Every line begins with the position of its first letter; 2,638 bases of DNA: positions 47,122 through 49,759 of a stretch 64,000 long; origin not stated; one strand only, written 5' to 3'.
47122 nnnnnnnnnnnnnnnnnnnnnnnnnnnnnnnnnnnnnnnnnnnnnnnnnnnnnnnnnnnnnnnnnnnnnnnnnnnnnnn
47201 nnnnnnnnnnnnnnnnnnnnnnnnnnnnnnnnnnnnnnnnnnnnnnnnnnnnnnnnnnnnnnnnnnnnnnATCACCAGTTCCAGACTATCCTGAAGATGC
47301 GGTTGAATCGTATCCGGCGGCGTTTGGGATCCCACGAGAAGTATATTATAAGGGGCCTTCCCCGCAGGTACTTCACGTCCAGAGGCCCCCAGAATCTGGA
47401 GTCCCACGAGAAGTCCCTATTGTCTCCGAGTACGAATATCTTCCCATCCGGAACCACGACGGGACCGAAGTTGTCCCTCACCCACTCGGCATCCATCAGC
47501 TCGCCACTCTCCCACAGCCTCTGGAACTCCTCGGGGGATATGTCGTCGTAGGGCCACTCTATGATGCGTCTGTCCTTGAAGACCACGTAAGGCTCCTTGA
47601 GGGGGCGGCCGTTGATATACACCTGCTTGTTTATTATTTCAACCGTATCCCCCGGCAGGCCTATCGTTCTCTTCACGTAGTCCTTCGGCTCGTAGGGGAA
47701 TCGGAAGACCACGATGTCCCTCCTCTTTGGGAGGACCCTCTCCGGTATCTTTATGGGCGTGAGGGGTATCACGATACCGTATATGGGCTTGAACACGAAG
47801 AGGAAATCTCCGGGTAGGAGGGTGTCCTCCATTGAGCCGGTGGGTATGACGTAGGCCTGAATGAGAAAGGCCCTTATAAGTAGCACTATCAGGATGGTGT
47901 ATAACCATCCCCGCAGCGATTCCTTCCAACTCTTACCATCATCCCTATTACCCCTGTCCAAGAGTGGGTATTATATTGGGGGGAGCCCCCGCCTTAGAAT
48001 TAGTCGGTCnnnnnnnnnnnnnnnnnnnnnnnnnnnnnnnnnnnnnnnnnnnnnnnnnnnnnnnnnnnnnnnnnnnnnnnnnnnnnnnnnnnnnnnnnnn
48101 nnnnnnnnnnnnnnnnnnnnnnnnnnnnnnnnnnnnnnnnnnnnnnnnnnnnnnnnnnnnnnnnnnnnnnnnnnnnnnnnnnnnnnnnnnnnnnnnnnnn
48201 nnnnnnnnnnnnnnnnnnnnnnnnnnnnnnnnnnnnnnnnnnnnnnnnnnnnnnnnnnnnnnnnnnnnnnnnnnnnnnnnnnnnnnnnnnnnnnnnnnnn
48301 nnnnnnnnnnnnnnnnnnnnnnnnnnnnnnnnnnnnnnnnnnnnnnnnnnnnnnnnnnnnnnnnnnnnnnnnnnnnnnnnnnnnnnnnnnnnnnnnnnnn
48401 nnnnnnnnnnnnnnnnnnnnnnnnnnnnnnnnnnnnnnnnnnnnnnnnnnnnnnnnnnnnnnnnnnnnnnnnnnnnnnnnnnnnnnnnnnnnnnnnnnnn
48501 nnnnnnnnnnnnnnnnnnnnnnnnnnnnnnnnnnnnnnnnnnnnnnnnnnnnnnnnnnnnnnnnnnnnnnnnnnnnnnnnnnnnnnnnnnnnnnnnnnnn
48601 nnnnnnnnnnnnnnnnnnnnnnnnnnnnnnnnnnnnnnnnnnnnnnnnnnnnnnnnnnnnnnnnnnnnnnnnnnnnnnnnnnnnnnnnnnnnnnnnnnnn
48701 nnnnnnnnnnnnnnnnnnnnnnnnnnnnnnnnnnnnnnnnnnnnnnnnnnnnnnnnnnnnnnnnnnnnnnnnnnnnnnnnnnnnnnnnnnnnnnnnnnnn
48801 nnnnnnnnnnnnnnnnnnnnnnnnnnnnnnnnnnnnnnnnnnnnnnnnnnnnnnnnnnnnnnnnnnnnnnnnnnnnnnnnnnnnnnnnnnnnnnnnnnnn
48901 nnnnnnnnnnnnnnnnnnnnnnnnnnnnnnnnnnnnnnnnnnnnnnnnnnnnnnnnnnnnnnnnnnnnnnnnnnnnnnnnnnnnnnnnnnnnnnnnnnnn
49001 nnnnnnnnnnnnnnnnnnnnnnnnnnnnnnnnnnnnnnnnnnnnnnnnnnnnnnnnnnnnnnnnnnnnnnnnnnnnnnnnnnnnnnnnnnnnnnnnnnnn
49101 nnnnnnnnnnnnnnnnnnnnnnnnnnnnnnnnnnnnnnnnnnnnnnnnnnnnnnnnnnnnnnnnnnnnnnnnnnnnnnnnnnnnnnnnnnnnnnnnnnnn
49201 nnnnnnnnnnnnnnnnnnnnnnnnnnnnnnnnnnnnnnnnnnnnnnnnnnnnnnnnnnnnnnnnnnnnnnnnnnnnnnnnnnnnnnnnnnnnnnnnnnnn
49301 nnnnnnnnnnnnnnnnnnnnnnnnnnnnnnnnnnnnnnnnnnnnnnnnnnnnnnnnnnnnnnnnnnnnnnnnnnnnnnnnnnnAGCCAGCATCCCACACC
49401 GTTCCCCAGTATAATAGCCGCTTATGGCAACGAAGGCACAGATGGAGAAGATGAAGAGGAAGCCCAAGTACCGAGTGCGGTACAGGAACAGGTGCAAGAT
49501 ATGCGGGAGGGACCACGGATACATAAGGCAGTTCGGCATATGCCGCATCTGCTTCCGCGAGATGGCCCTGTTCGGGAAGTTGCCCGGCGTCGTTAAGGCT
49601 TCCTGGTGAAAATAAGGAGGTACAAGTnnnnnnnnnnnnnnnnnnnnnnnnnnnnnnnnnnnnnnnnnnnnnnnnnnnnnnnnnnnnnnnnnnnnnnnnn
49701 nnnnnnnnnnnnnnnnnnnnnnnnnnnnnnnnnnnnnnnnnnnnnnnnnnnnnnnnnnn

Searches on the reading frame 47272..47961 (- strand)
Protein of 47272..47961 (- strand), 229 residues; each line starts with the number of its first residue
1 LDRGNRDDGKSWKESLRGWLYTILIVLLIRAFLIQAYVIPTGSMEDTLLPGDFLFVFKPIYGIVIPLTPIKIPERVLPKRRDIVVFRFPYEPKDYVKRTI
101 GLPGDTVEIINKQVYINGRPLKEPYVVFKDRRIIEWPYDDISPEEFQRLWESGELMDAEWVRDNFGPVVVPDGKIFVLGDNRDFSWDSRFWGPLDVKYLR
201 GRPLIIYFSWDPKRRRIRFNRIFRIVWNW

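Call 9: search_protein_families(library=pfam, proteins=[window:47272-47961:-])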
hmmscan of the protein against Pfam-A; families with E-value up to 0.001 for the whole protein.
window:47272-47961:- (229 aa): 1 family
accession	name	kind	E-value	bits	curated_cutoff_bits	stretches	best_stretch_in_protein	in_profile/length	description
PF10502.14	Peptidase_S26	-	3.6e-43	147.9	22.9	1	14-207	3-167/168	Signal peptidase, peptidase S26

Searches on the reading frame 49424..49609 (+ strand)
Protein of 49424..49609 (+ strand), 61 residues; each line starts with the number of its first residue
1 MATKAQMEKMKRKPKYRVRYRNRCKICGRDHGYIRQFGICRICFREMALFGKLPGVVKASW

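Call 9: search_protein_families(library=pfam, proteins=[window:49424-49609:+])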
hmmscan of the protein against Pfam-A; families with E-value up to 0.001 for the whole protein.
window:49424-49609:+ (61 aa): 1 family
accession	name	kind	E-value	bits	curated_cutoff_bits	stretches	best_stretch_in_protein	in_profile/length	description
PF00253.27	Ribosomal_S14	-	1.8e-25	88.8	27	1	9-60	1-54/54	Ribosomal protein S14p/S29e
